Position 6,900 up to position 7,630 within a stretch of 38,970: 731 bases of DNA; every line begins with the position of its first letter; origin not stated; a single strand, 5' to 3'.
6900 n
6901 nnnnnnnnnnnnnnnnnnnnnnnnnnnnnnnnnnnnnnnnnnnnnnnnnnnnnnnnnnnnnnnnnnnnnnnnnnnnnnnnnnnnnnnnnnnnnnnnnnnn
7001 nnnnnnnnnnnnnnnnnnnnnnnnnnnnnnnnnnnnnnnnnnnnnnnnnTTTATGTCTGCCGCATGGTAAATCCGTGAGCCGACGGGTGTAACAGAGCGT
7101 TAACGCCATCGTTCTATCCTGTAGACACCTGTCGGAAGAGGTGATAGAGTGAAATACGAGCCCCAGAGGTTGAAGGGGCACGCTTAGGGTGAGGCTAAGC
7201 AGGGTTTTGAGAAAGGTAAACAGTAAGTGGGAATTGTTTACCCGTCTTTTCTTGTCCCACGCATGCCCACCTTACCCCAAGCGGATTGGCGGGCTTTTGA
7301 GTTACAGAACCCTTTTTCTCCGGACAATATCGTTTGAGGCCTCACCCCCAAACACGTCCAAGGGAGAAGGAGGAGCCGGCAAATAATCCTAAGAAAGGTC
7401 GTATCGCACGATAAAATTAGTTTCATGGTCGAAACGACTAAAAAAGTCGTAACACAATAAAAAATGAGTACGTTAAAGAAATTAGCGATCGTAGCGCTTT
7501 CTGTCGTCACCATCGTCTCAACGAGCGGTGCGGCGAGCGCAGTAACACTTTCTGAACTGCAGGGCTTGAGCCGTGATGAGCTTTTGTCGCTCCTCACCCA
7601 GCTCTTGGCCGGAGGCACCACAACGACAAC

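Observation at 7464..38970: PG-anchored Thr/Ser-rich giant surface protein followed by a 28-kb glycan locus led by a Wzy_C/PglL-type enzyme: candidate S-layer-type protein glycosylation system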

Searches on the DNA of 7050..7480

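Call 87: search_rna_families(source=window, start=7050, end=7480, threshold=evalue, max_evalue=1)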
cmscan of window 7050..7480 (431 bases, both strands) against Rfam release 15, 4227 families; matches with E-value up to 1: 2.
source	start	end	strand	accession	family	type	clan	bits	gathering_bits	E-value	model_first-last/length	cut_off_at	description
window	7420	7457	-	RF01841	veev_FSE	Cis-reg; frameshift_element;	-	21.4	55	0.088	1-71/71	no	venezuelan equine encephalitis virus ribosomal frameshift element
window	7250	7367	-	RF00191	SNORA57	Gene; snRNA; snoRNA; HACA-box;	-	17.8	40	0.065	1-149/149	no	Small nucleolar RNA SNORA57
